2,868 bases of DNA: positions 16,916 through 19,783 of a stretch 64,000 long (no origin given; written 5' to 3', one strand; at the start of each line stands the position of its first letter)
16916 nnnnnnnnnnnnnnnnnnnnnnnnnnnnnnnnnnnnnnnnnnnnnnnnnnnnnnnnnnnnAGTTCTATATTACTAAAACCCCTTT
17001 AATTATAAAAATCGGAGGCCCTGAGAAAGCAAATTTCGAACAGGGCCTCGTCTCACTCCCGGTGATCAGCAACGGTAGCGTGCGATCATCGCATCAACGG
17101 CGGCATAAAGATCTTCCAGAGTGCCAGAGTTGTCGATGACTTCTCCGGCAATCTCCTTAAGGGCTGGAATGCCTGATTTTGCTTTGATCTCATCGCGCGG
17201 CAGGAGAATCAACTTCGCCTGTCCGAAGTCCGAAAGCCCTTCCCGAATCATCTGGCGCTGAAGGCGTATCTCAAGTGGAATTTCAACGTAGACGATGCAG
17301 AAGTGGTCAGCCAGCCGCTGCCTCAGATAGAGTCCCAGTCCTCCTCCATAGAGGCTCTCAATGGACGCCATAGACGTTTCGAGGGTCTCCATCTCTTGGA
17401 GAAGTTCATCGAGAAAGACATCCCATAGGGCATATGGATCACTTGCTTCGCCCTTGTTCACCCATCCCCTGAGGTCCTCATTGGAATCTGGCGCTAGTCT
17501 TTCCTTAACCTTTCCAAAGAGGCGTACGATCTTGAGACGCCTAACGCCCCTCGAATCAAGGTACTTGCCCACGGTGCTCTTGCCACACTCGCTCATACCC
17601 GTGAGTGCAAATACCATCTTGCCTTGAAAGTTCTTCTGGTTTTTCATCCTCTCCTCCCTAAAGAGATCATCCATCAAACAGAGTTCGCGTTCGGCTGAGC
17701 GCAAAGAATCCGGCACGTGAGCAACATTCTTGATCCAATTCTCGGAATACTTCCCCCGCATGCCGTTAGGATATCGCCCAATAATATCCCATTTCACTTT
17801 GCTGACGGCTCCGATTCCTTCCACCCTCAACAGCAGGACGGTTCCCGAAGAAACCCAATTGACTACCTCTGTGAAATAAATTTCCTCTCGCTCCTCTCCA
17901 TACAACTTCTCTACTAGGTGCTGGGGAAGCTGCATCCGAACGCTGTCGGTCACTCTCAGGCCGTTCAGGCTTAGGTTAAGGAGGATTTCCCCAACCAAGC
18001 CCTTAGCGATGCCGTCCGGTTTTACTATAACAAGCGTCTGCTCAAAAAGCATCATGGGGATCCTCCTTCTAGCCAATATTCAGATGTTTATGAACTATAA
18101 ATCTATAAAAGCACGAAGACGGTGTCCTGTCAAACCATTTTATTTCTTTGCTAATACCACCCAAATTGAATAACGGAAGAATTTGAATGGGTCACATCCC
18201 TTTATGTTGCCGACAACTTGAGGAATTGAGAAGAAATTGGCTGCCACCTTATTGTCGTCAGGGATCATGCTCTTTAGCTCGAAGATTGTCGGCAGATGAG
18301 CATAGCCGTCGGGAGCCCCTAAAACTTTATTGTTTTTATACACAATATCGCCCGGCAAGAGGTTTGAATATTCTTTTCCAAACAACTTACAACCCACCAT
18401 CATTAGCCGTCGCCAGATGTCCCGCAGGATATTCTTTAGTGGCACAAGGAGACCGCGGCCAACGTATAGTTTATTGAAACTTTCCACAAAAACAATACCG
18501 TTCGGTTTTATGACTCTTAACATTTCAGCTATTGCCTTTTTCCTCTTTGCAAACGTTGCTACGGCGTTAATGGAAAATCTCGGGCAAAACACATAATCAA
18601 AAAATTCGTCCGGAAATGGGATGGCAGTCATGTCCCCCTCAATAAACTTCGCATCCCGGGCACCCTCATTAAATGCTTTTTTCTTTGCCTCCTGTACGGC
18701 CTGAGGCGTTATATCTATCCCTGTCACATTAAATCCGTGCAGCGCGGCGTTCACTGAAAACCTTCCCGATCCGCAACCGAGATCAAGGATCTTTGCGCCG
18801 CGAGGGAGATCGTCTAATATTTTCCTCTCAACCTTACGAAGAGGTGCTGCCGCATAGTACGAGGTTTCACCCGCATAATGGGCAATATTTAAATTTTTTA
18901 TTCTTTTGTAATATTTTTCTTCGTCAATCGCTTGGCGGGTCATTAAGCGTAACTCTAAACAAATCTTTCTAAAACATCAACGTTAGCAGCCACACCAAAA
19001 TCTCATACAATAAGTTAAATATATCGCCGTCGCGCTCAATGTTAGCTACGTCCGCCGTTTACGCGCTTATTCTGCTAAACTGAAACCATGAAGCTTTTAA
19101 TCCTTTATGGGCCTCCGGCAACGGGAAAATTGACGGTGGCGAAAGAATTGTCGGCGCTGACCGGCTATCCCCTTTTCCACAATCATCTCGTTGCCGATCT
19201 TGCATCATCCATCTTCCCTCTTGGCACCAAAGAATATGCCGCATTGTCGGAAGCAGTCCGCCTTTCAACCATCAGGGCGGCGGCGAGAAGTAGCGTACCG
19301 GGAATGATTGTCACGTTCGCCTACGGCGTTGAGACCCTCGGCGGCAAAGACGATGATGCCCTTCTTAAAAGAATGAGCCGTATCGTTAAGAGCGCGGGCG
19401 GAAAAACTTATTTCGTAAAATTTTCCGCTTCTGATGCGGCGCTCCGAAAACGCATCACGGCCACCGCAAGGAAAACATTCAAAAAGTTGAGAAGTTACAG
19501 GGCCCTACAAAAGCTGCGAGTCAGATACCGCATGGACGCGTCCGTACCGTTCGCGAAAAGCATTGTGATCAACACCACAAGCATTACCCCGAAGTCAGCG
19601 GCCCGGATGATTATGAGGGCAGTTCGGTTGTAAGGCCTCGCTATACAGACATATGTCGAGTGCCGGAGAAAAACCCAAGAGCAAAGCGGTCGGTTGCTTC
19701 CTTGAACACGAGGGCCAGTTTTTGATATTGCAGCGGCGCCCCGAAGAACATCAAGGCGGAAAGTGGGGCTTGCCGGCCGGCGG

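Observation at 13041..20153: Dense cluster of nucleotide-handling enzymes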

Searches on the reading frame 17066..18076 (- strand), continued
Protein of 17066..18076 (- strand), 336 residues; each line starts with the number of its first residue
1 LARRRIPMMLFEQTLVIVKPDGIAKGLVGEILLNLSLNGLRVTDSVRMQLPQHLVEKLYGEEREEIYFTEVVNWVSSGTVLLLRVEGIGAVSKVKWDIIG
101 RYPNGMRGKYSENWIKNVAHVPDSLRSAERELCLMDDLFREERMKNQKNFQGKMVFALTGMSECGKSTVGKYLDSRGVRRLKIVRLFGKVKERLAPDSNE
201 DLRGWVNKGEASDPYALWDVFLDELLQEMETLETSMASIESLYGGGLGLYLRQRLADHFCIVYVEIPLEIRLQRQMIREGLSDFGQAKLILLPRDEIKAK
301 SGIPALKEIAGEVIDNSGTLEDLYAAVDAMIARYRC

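Call 93: find_encoding_contigs(protein=P0218, flank=7000, max_places=1)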
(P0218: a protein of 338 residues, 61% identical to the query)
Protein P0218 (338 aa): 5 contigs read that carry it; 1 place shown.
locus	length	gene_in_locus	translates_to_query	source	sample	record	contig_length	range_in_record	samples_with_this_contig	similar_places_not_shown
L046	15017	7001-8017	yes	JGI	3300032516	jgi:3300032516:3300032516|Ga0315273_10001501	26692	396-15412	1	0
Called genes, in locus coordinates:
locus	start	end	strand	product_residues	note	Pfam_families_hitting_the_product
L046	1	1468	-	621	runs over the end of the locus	?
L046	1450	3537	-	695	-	PF03483:B3_4, PF03484:B5, PF17759:tRNA_synthFbeta, PF03147:FDX-ACB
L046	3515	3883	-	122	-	-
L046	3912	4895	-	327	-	PF02912:Phe_tRNA-synt_N, PF01409:tRNA-synt_2d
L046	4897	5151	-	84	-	-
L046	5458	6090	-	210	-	PF01522:Polysacc_deac_1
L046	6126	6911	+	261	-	PF03848:TehB, PF01209:Ubie_methyltran, PF05175:MTS, PF13489:Methyltransf_23, PF13847:Methyltransf_31, PF08241:Methyltransf_11, PF08242:Methyltransf_12, PF13649:Methyltransf_25, +2 more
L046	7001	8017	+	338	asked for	PF00334:NDK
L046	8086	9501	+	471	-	PF00293:NUDIX, PF00535:Glycos_transf_2, PF13641:Glyco_tranf_2_3 (weak)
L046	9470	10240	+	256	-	-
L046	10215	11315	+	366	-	PF01761:DHQ_synthase, PF24621:DHQS_C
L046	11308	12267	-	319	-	-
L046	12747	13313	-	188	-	-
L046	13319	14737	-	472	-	PF01425:Amidase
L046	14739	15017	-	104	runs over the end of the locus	PF02686:GatC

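Call 94: find_encoding_contigs(protein=P0207, flank=7000, max_places=1)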
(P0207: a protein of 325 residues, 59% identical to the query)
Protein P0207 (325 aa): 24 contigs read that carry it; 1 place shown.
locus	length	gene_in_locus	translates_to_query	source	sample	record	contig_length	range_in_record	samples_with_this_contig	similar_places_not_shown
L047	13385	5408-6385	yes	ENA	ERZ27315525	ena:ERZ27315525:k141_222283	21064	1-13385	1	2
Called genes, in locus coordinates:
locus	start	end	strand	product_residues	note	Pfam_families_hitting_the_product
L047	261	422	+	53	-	-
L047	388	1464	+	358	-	PF12147:Methyltransf_20 (faint), PF13847:Methyltransf_31 (weak), PF13649:Methyltransf_25 (weak)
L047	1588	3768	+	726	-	PF16927:HisKA_7TM, PF01590:GAF, PF13185:GAF_2, PF13492:GAF_3 (weak), PF00512:HisKA, PF02518:HATPase_c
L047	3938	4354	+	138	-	PF00293:NUDIX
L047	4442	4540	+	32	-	-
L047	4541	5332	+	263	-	PF03848:TehB, PF01209:Ubie_methyltran, PF05401:NodS (weak), PF13489:Methyltransf_23, PF13649:Methyltransf_25, PF13847:Methyltransf_31, PF08241:Methyltransf_11, PF08242:Methyltransf_12, +4 more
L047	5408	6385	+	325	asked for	PF00334:NDK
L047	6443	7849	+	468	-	PF00293:NUDIX, PF00535:Glycos_transf_2, PF13641:Glyco_tranf_2_3 (faint)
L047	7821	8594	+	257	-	PF01909:NTP_transf_2 (weak)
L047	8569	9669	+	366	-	PF01761:DHQ_synthase, PF24621:DHQS_C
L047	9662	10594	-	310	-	-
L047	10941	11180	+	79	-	-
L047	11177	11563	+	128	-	-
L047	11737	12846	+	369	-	-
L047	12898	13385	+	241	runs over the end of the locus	PF20434:BD-FAE (faint), PF12146:Hydrolase_4 (faint)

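Call 95: search_protein_families(library=pfam, proteins=[L045:12262-13239:-, L046:11308-12267:-, L047:9662-10594:-, L043:11175-12131:-, L047:11737-12846:+], max_evalue=1)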
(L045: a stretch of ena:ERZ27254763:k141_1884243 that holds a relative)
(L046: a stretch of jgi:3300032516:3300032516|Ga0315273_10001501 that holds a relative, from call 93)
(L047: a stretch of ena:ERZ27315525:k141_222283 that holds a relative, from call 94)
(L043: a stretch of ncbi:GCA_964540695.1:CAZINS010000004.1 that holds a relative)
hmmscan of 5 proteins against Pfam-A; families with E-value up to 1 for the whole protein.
L045:12262-13239:- (325 aa): 0 families

L046:11308-12267:- (319 aa): 0 families

L047:9662-10594:- (310 aa): 0 families

L043:11175-12131:- (318 aa): 1 family
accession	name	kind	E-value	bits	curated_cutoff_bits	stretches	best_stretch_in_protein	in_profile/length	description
PF17232.7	Pep1_7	-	0.17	12.8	26.2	1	73-97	14-39/82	Elicitor peptide 1-7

L047:11737-12846:+ (369 aa): 1 family
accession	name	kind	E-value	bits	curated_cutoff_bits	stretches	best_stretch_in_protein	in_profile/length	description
PF11571.13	Med27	-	0.044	14.6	25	1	116-146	36-66/86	Mediator complex subunit 27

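Call 97: search_protein_families(library=ncbifam, alignment_id=A7, max_evalue=1)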
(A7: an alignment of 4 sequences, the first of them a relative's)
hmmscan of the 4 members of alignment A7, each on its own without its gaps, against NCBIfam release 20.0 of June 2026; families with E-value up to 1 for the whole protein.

A. member 1, L045:12262-13239:- (325 aa): 1 family
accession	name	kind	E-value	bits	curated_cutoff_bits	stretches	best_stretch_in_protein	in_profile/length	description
NF040694.1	ribK_Meth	equivalog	0.045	13.8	168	1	149-210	57-116/127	CTP-dependent riboflavin kinase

B. families by the number of members that match (of 4 scanned): 2 families
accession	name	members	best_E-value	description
NF040694.1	ribK_Meth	1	0.045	CTP-dependent riboflavin kinase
NF000142.1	vanZ-Pt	1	0.049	glycopeptide resistance protein VanZ-Pt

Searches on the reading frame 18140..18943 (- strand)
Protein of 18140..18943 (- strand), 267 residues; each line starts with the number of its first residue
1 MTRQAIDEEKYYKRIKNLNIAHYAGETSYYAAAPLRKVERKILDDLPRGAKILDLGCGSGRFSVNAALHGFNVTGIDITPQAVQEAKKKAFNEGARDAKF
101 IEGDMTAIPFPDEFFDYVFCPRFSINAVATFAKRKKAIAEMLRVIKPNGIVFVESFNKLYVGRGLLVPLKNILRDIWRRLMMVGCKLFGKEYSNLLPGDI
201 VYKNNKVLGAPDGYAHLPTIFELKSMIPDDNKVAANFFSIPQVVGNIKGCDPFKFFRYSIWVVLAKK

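Call 3: search_protein_families(library=pfam, proteins=[window:18140-18943:-], max_evalue=0.01)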
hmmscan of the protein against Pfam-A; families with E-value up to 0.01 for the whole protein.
window:18140-18943:- (267 aa): 18 families
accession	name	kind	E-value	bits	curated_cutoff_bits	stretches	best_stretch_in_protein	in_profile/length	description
PF13847.12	Methyltransf_31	-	3.7e-24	85.5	27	1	49-157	4-113/145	Methyltransferase domain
PF08241.18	Methyltransf_11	-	7.8e-23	81.4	21.2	1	53-153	1-95/95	Methyltransferase domain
PF13649.12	Methyltransf_25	-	2.5e-22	79.8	27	1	52-149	1-97/97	Methyltransferase domain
PF01209.24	Ubie_methyltran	-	1.4e-14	54.5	20.1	1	47-159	46-157/233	ubiE/COQ5 methyltransferase family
PF08242.18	Methyltransf_12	-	5e-12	46.8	30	1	53-150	1-97/98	Methyltransferase domain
PF13489.12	Methyltransf_23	-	1.1e-11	45.2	27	1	36-158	11-121/164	Methyltransferase domain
PF05175.20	MTS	-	1.7e-07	31.4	23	1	46-153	27-138/170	Methyltransferase small domain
PF03848.20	TehB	-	2.9e-06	27.3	20.4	1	49-107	31-89/193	Tellurite resistance protein TehB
PF06325.19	PrmA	-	3.4e-06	27.2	22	1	48-97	161-211/296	Ribosomal protein L11 methyltransferase (PrmA)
PF03141.22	Methyltransf_29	-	1.3e-05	24.5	23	1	51-157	120-220/506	Putative S-adenosyl-L-methionine-dependent methyltransferase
PF07021.18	MetW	-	3.5e-05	23.9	21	1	40-149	5-106/193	Methionine biosynthesis protein MetW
PF02353.26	CMAS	-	0.00015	21.6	27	1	22-101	35-116/273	Mycolic acid cyclopropane synthetase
PF01555.25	N6_N4_Mtase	-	0.00053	20.4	26.7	1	19-88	148-221/221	DNA methylase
PF01135.25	PCMT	-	0.0015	18.8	20.3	1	27-104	53-132/210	Protein-L-isoaspartate(D-aspartate) O-methyltransferase (PCMT)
PF00891.24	Methyltransf_2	-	0.0032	17.3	22.3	1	46-119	60-136/210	O-methyltransferase domain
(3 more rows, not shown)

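Call 4: search_protein_families(library=ncbifam, proteins=[window:18140-18943:-], max_evalue=0.01)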
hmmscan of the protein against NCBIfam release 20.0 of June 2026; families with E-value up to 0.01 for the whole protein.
window:18140-18943:- (267 aa): 71 families (the best 25 are shown)
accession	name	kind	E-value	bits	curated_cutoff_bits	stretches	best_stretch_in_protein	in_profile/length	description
TIGR01934.1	MenG_MenH_UbiE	subfamily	6.5e-17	61.6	158.35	1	48-157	39-145/223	ubiquinone/menaquinone biosynthesis methyltransferase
NF043040.1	corrin_prot_MT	hypoth_equivalog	3.2e-15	56.1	180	1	33-153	25-147/216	corrinoid protein-associated methyltransferase CpaM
NF045667.1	MTase_DVU1556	equivalog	1.2e-14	54.3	155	1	46-153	20-119/213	DVU_1556 family methyltransferase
NF008823.0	PRK11873.1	subfamily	3e-14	53.1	263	1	45-153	74-181/272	arsenite methyltransferase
NF001244.0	PRK00216.1-5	equivalog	1.3e-13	50.8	216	1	48-157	48-157/236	bifunctional demethylmenaquinone methyltransferase/2-methoxy-6-polyprenyl-1,4-benzoquinol methylase UbiE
TIGR02021.1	BchM-ChlM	equivalog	1.7e-13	50.5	158.9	1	41-120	47-124/218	magnesium protoporphyrin IX methyltransferase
TIGR01983.1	UbiG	equivalog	1.8e-13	50.4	102.95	1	45-159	46-157/228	bifunctional 2-polyprenyl-6-hydroxyphenol methylase/3-demethylubiquinol 3-O-methyltransferase UbiG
NF041536.1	ArsM_DUF2284_UU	exception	2.1e-13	49.4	575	1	45-153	73-180/459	arsenite methyltransferase/DUF2284 domain selenoprotein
NF041537.1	ArsM_AhpD_UU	exception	3.9e-13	48.9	510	1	46-153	74-180/345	arsenite methyltransferase/AhpD domain selenoprotein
NF007610.0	PRK10258.1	equivalog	8.1e-13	48.3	342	1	50-152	44-137/251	malonyl-ACP O-methyltransferase BioC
NF047649.1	MTase_UXPK_star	exception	1.1e-12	47.6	460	1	45-153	74-181/283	methyltransferase/UXPK-star double selenoprotein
NF001243.0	PRK00216.1-4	equivalog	1.7e-12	47.2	235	1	45-193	44-186/237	demethylmenaquinone methyltransferase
NF040539.1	AST_met_ArsM_2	exception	2.5e-12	47.2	240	1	9-153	19-163/262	putative arsinothricin biosynthesis methyltransferase ArsM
TIGR02752.1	MenG_heptapren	equivalog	6.6e-12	45.4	419.85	1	45-194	42-185/231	demethylmenaquinone methyltransferase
NF045649.1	2X_seleno_MduS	exception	6.9e-12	45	380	1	4-152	3-146/338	methyltransferase domain-containing selenoprotein MduS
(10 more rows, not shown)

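Call 5: search_protein_families(library=padloc, proteins=[window:18140-18943:-], max_evalue=0.01)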
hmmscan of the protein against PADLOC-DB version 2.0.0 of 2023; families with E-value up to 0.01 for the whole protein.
window:18140-18943:- (267 aa): 10 families
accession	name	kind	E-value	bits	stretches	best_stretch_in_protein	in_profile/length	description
PDLC04134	mad2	-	1.5e-23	81.4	1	38-164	279-405/492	mads_2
PDLC03322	MTase_II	-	2.3e-06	24.8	1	16-90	28-106/446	Type II methyltransferase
PDLC03364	MTase_II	-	1.1e-05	22.7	1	30-90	38-100/380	Type II methyltransferase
PDLC03320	MTase_II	-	0.00018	18.8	1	32-89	216-273/289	Type II methyltransferase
PDLC03339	MTase_II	-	0.00021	18.2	1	28-89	209-270/399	Type II methyltransferase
PDLC03239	MTase_II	-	0.0018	15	1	28-81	70-125/442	Type II methyltransferase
PDLC02655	DrmMII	-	0.0031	14.9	1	51-82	2-33/323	DrmMII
PDLC03300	MTase_II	-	0.0062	13.6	1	26-93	212-279/302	Type II methyltransferase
PDLC03305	MTase_II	-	0.0074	13.6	0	134-183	84-131/513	Type II methyltransferase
PDLC03731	oMTase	-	0.0085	13.2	0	49-146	13-112/326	orphan methyltransferase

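Call 26: search_protein_families(library=phrogs, proteins=[window:18140-18943:-], max_evalue=0.001)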
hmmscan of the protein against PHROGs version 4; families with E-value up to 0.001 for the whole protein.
window:18140-18943:- (267 aa): 9 families
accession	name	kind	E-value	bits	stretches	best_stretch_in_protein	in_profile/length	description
phrog_23522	-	unknown function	9e-17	62.5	1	42-157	45-156/273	-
phrog_22502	-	other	7.7e-13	49.8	1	30-158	49-178/276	methyltransferase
phrog_4752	-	other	9.3e-09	35.9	1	47-153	50-158/241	tRNA methyltransferase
phrog_954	-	other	3.8e-08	33.8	1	17-121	21-118/229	DNA methyltransferase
phrog_27380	-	other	1.9e-07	31.9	1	8-89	56-131/285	methyltransferase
phrog_9906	-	unknown function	2.5e-07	31.4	1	48-119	105-174/272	-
phrog_11787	-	other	5.6e-07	29.8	1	50-106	312-368/458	DNA methyltransferase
phrog_26773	-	unknown function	4.6e-05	24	1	45-157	45-156/213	-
phrog_12517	-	unknown function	0.0006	20.1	0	47-121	104-186/316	-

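Call 60: search_solved_structures(query=window:18140-18943:-, max_evalue=0.001)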
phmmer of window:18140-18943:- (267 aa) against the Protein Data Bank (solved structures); distinct sequences matched with E-value up to 0.001: 81 (the best 60 are shown).
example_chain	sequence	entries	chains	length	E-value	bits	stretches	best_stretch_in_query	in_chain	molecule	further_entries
3sm3_A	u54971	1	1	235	3.3e-13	52.9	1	47-158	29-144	SAM-dependent methyltransferases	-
3mgg_A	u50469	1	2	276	4.7e-13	52.4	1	46-153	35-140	Methyltransferase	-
1ve3_A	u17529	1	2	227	2.2e-12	50.2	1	36-158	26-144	hypothetical protein PH0226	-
6uak_A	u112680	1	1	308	2.3e-11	46.9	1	50-152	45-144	SAM dependent methyltransferase LahSB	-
8zc8_A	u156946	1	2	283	3.3e-11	46.4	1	47-158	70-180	MitM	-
21zq_A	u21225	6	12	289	3.5e-11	46.3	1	47-158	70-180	MitM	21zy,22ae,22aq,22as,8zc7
5wp5_A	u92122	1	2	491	5.8e-11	45.6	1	44-153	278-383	Phosphomethylethanolamine N-methyltransferase 2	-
3bus_A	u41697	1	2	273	9.6e-11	44.8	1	42-158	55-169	Methyltransferase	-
3l8d_A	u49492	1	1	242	1.5e-10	44.2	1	48-153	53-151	Methyltransferase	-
1xxl_A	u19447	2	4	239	2.6e-10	43.4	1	51-151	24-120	YcgJ protein | ycgJ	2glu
4pne_A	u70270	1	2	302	4.2e-10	42.7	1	38-167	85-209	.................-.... protein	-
5gm1_A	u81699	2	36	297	5.5e-10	42.4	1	47-153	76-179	O-methylransferase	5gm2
1wzn_A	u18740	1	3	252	3.7e-09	39.7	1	38-162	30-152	SAM-dependent methyltransferase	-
5wp4_A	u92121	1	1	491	7.5e-09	38.6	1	45-154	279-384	Phosphoethanolamine N-methyltransferase 1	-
9w6x_A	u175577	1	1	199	2e-08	37.3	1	49-154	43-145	YtkW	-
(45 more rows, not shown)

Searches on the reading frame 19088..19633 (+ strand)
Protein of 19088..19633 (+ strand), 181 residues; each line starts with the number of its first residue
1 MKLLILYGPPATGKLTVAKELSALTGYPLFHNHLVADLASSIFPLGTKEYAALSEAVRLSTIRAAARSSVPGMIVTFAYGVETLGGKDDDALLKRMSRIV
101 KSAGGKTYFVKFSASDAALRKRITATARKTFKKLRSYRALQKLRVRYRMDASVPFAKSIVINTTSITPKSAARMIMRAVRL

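Call 3: search_protein_families(library=pfam, proteins=[window:19088-19633:+], max_evalue=0.01)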
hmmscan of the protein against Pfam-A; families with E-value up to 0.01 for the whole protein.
window:19088-19633:+ (181 aa): 3 families
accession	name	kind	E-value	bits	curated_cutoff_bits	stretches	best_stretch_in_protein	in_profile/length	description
PF13671.12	AAA_33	-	0.00089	20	27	1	3-131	1-123/143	AAA domain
PF13238.12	AAA_18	-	0.0047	17.8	29.4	1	5-38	2-31/128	AAA domain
PF00004.35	AAA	-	0.0066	17.3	21.2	0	4-33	1-30/131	ATPase family associated with various cellular activities (AAA)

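Call 4: search_protein_families(library=ncbifam, proteins=[window:19088-19633:+], max_evalue=0.01)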
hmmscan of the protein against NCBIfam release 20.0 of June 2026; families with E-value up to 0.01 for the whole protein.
window:19088-19633:+ (181 aa): 0 families

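Call 5: search_protein_families(library=padloc, proteins=[window:19088-19633:+], max_evalue=0.01)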
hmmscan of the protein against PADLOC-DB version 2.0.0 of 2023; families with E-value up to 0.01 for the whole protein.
window:19088-19633:+ (181 aa): 2 families
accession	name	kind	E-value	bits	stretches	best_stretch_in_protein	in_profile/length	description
PDLC02195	IetA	-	0.00065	17.1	1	4-42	140-177/395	-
PDLC02196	IetA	-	0.0022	15.4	1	3-33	124-154/374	-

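Call 26: search_protein_families(library=phrogs, proteins=[window:19088-19633:+], max_evalue=0.001)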
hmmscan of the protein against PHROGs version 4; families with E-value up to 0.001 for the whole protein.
window:19088-19633:+ (181 aa): 1 family
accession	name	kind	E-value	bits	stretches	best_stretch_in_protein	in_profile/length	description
phrog_29314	-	unknown function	0.00073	20.5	1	80-141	59-120/137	-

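Call 81: search_solved_structures(query=window:19088-19633:+, max_evalue=1)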
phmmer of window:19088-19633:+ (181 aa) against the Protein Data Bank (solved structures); distinct sequences matched with E-value up to 1: 61 (the best 60 are shown).
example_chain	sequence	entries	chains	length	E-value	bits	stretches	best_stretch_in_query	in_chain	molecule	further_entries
9cru_A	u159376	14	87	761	0.085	16.2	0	2-24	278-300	Vesicular-fusion protein SEC18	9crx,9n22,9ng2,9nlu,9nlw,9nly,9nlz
2axp_A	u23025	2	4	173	0.089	16.2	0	1-31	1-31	hypothetical protein BSU20280 | SPBc2 prophage-derived uncharacterized protein yorR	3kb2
5vc7_A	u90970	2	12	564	0.16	15.3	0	3-26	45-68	VCP-like ATPase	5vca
1zp6_A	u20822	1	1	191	0.22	14.9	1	3-33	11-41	hypothetical protein Atu3015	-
5g4g_A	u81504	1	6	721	0.28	14.5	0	3-26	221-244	VCP-LIKE ATPASE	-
5g4f_A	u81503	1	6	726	0.29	14.5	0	3-26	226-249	VCP-LIKE ATPASE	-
7wub_D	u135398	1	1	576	0.32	14.3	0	4-28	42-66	Transitional endoplasmic reticulum ATPase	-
7wub_C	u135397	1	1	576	0.32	14.3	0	4-28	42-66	Transitional endoplasmic reticulum ATPase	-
6oa9_A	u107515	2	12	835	0.35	14.2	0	4-28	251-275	Cell division control protein 48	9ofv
6oaa_B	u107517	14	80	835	0.36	14.2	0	4-28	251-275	Cell division control protein 48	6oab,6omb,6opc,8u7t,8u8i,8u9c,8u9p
8dar_A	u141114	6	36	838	0.36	14.2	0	4-28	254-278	Cell division control protein 48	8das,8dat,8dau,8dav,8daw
6chs_H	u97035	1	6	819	0.36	14.2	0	4-28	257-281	Putative cell division control protein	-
6mck_A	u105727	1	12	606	0.37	14.1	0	4-28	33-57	Transitional endoplasmic reticulum ATPase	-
7rlj_A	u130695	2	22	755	0.64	13.4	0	4-28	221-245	Transitional endoplasmic reticulum ATPase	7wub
8yka_A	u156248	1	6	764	0.66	13.3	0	4-28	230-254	Transitional endoplasmic reticulum ATPase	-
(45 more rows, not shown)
